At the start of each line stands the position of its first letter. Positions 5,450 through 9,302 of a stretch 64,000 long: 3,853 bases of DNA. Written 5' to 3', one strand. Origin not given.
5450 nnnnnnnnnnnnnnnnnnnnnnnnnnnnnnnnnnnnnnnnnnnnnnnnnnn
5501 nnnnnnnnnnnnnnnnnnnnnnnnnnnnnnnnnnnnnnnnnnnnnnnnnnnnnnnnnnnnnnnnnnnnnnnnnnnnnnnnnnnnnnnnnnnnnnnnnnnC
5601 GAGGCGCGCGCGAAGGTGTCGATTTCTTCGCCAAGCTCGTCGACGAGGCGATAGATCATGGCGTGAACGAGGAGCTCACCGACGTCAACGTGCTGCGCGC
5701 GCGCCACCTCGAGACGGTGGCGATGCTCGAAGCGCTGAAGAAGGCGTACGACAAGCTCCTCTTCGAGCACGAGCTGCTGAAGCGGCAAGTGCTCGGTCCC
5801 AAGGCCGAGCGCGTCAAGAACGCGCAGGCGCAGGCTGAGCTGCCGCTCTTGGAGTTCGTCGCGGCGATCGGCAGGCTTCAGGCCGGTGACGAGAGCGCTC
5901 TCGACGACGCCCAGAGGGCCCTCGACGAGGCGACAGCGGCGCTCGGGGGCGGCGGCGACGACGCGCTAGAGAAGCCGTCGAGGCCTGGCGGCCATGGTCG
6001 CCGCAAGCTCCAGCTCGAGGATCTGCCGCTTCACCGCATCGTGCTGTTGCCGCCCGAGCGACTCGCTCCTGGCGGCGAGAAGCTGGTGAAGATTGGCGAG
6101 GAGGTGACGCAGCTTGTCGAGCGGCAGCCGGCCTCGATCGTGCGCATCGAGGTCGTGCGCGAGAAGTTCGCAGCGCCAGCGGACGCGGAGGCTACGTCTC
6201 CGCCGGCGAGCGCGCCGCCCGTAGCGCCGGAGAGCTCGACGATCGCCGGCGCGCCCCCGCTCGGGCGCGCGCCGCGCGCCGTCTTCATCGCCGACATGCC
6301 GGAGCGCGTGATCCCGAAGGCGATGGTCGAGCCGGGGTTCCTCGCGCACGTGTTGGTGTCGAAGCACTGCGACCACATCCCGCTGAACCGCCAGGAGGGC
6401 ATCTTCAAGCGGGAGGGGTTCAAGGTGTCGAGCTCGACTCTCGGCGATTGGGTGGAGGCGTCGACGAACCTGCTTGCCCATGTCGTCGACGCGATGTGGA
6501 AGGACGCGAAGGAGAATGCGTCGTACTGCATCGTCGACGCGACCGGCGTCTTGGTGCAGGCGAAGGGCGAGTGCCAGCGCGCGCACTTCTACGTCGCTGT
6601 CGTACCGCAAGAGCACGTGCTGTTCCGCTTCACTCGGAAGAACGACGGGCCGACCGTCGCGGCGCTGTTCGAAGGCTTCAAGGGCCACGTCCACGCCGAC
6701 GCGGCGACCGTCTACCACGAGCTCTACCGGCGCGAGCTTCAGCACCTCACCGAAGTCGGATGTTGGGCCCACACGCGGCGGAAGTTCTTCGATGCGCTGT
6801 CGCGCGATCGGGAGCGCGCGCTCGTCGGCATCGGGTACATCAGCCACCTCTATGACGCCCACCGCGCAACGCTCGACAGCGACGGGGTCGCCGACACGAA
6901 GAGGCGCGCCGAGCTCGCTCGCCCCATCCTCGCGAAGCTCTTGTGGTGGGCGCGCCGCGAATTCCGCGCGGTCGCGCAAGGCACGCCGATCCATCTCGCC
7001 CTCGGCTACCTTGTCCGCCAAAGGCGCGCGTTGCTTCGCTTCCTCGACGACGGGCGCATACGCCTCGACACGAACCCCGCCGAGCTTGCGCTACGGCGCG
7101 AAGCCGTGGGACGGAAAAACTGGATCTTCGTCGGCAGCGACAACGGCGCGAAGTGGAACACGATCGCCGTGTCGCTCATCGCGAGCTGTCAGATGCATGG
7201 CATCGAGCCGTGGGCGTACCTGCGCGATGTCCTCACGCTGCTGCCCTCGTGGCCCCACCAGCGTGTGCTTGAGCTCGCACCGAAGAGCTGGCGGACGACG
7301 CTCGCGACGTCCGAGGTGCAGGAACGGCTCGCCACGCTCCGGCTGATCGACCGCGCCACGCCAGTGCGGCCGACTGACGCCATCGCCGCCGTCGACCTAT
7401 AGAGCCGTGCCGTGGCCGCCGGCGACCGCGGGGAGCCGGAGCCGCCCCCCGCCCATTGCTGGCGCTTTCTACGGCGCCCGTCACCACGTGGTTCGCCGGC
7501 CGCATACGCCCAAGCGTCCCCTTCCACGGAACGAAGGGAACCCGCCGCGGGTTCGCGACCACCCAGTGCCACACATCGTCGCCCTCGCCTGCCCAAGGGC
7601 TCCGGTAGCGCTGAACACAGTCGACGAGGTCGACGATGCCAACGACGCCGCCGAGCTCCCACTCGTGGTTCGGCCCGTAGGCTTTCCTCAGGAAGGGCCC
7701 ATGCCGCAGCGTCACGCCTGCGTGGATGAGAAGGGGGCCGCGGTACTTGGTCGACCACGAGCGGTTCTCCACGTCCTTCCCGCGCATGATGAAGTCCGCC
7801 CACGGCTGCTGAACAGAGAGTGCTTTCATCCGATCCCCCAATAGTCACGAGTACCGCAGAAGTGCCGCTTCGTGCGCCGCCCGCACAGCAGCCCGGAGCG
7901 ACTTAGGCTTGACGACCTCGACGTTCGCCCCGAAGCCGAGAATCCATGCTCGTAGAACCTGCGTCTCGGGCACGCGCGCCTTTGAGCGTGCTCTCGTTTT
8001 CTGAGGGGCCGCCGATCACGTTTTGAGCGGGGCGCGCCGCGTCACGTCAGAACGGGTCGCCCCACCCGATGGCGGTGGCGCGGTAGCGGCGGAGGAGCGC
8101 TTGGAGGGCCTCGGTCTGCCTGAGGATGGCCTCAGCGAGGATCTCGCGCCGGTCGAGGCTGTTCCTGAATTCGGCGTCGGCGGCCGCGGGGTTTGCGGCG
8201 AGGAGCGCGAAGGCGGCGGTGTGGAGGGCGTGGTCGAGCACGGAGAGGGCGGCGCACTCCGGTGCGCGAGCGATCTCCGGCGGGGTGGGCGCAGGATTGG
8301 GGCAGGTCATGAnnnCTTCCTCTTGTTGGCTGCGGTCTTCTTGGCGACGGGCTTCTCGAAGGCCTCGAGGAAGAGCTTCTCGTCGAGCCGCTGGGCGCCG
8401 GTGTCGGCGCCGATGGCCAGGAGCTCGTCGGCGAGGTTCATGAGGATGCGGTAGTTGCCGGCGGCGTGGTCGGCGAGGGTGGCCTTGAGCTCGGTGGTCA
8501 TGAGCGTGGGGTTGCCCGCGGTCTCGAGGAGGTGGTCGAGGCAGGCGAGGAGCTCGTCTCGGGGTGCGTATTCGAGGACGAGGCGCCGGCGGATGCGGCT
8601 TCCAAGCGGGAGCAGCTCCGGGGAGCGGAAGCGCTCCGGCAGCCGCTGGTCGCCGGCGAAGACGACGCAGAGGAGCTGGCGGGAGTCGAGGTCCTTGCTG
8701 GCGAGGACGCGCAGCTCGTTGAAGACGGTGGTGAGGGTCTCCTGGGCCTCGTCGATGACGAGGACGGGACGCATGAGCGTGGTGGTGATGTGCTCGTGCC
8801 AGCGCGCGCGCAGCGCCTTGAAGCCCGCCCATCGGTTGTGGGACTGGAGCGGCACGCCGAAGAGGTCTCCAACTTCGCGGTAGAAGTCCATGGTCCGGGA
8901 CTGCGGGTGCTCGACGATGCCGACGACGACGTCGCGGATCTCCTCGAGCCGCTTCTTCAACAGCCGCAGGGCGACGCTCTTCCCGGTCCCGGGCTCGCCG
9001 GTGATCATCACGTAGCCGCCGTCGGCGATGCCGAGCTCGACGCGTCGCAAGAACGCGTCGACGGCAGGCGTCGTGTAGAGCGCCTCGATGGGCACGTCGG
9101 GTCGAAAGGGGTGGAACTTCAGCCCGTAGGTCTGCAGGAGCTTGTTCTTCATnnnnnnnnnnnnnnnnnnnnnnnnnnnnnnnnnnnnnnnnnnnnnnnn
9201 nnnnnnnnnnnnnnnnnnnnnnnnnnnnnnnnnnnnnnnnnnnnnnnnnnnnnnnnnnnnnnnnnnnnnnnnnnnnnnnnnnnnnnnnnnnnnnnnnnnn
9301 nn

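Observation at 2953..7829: IS66 insertion splits a ~746-aa ASCH…HEPN gene; removing the IS restores a single open frame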

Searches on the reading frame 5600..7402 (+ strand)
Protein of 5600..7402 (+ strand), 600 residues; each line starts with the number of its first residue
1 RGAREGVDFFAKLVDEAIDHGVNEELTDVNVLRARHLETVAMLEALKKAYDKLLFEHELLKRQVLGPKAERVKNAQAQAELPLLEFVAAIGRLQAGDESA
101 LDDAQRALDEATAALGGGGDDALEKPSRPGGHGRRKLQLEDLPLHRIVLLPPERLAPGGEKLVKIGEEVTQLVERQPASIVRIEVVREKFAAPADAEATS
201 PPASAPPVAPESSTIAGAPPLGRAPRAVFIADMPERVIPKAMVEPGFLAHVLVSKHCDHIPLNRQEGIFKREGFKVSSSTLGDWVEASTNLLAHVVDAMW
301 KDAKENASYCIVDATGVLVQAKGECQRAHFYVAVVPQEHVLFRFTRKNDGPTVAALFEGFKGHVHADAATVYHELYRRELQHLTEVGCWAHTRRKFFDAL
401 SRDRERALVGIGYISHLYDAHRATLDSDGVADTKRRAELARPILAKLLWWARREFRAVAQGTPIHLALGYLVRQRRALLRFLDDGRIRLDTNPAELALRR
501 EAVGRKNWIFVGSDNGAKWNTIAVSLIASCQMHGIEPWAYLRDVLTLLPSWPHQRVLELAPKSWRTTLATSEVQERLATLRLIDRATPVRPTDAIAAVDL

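Call 4: search_protein_families(library=pfam, max_evalue=1, proteins=[window:5600-7402:+])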
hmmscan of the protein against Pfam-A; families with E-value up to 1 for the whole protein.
window:5600-7402:+ (600 aa): 5 families
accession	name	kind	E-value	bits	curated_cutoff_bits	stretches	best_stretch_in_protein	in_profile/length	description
PF03050.20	DDE_Tnp_IS66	-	7.8e-62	209.7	23.1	1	241-518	2-283/284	Transposase IS66 family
PF13817.11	DDE_Tnp_IS66_C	-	6.8e-11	42.6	30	1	525-561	1-38/39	IS66 C-terminal element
PF13005.12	zf-IS66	-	0.00022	22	27.3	1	158-191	8-41/46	zinc-finger binding domain of transposase IS66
PF13007.12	LZ_Tnp_IS66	-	0.0091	17.1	22.9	1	53-143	2-67/71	Transposase C of IS166 homeodomain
PF02183.23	HALZ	-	0.62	10.7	28.1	1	44-63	8-27/43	Homeobox associated leucine zipper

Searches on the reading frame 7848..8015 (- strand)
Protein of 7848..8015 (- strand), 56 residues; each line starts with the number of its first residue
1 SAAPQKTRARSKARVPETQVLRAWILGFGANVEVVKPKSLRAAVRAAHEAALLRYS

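Call 51: search_protein_families(library=pfam, max_evalue=0.1, proteins=[window:7848-8015:-])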
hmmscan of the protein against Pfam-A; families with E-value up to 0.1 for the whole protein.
seq(56 aa): 1 family
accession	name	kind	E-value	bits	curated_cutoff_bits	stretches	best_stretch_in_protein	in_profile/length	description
PF25583.1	WCX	-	1.7e-11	44.7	23.9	1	11-52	35-76/76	WCX domain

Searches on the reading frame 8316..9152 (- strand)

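Call 51: search_protein_families(library=pfam, max_evalue=0.1, proteins=[window:8316-9152:-])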
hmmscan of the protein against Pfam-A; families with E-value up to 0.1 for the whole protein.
window:8316-9152:- (279 aa): 13 families
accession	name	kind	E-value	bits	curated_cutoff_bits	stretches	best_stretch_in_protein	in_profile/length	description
PF13401.12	AAA_22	-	6.3e-21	75.5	27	1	46-175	6-130/130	AAA domain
PF13191.12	AAA_16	-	1.2e-06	29.6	32.6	1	34-154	15-145/167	AAA ATPase domain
PF13245.12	AAA_19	-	2.4e-05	25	25.1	1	46-168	12-125/134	AAA domain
PF09848.15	SLFN-g3_helicase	-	0.00012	21.9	24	1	48-141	4-93/354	Schlafen group 3, DNA/RNA helicase domain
PF13604.12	AAA_30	-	0.00047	20.4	27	1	46-153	19-114/191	AAA domain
PF00005.33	ABC_tran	-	0.0022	19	25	1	35-76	1-42/137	ABC transporter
PF13238.12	AAA_18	-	0.0029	18.5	29.4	1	48-76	1-28/128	AAA domain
PF25199.1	nSTAND_NTPase5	-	0.0048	17.2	34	1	46-94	42-90/145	Novel STAND NTPase 5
PF07728.20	AAA_5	-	0.0093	16.4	22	1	48-148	2-87/139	AAA domain (dynein-related subfamily)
PF20720.3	nSTAND3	-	0.029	14.5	27.2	1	44-70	16-42/155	Novel STAND NTPase 3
PF06745.19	ATPase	-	0.031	14.1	26.6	1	40-83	14-60/231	KaiC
PF08433.16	KTI12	-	0.064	13.2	22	1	48-133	4-75/271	Chromatin associated protein KTI12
PF00004.35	AAA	-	0.081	13.8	21.2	0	48-174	1-113/131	ATPase family associated with various cellular activities (AAA)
